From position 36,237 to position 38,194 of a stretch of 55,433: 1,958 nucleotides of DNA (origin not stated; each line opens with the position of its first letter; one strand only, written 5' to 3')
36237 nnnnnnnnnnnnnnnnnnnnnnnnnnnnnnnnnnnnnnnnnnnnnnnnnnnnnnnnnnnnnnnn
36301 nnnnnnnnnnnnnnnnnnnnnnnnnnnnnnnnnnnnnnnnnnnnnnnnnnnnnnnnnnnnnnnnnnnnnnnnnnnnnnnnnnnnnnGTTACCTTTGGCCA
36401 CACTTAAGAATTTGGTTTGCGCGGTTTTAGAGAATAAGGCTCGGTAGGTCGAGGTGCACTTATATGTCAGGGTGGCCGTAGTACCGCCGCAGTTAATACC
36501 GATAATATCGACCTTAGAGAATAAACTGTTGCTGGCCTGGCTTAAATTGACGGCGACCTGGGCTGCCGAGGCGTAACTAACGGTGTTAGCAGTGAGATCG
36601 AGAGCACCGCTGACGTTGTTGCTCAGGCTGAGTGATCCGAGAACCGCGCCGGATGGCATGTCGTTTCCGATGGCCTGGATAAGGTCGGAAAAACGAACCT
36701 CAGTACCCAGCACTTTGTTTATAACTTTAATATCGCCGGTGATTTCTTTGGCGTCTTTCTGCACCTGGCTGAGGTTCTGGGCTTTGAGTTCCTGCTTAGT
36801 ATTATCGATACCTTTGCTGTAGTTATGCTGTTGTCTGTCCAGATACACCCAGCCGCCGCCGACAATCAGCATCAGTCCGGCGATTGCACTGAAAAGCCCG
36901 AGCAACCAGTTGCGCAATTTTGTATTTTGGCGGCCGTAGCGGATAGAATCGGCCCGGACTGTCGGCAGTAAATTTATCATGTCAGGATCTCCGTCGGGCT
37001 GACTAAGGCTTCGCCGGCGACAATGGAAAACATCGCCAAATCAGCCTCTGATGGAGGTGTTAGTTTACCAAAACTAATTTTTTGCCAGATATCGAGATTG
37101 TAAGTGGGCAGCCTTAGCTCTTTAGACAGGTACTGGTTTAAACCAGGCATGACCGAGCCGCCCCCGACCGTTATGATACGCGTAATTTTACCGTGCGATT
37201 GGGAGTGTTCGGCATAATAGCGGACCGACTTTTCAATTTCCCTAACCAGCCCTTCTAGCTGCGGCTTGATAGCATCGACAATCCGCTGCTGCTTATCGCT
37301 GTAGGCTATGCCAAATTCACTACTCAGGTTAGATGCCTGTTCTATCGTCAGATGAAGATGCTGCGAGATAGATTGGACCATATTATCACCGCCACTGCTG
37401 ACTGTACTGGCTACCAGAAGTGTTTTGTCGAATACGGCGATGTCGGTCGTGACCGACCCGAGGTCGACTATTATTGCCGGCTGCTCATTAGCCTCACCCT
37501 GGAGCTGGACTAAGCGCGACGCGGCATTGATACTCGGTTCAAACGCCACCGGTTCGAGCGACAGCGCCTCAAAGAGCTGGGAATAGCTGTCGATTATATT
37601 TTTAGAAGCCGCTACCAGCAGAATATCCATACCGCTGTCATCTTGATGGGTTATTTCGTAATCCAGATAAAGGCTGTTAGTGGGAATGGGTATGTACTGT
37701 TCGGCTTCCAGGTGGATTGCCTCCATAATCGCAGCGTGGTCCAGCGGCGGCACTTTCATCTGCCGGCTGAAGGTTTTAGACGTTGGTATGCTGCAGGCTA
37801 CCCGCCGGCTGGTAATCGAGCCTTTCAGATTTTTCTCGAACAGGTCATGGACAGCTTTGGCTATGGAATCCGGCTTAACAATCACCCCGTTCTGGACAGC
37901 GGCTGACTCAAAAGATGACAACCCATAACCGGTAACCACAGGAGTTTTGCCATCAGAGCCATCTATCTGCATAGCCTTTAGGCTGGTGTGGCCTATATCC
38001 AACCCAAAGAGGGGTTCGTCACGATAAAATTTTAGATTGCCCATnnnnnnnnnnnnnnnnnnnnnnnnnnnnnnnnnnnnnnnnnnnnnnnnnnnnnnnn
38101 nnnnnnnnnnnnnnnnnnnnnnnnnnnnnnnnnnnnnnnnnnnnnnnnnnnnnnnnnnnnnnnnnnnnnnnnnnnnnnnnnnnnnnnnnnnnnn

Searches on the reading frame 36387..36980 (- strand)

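Call 52: search_protein_families(library=pfam, proteins=[window:36387-36980:-], max_evalue=1)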
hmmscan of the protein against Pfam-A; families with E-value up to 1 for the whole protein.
window:36387-36980:- (198 aa): 1 family
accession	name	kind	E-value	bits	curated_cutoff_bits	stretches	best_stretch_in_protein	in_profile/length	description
PF06160.17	EzrA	-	0.11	11.1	39.6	1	48-96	251-299/557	Septation ring formation regulator, EzrA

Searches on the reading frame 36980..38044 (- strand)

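Call 52: search_protein_families(library=pfam, proteins=[window:36980-38044:-], max_evalue=1)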
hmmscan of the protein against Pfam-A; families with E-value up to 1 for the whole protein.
window:36980-38044:- (355 aa): 11 families
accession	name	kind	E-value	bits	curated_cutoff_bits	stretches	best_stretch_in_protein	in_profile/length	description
PF11104.14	PilM_2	-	4.4e-33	115.1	27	1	14-327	1-315/340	Type IV pilus assembly protein PilM;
PF14450.12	FtsA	-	2.1e-11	44.7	31.8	1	192-313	2-106/127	Cell division protein FtsA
PF06723.19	MreB_Mbl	-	6.6e-08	32.2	27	2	189-258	146-222/327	MreB/Mbl protein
PF25216.1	Volactin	-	3.2e-06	27.3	35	1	208-311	187-292/321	Volactin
PF21522.3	MreB-like_C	-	6.6e-06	27.2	27.8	1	192-298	1-115/123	Archaeal actin homologue MreB-like, C-terminal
PF01968.24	Hydantoinase_A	-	0.0083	15.8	22.9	1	180-212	71-104/291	Hydantoinase/oxoprolinase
PF00022.25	Actin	-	0.018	14.1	27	0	262-311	302-350/410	Actin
PF08841.16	DDR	-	0.031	13.7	24.6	1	186-229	131-174/328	Diol dehydratase reactivase ATPase-like domain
PF05378.19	Hydant_A_N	-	0.1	12.8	25.2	1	191-237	2-50/176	Hydantoinase/oxoprolinase N-terminal region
PF11848.13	DUF3368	-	0.31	11.4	27.3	0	141-161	7-27/46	Domain of unknown function (DUF3368)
PF21523.3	ParM_N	-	0.48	10.9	27.4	0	246-297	80-124/159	Plasmid segregation protein ParM, C-terminal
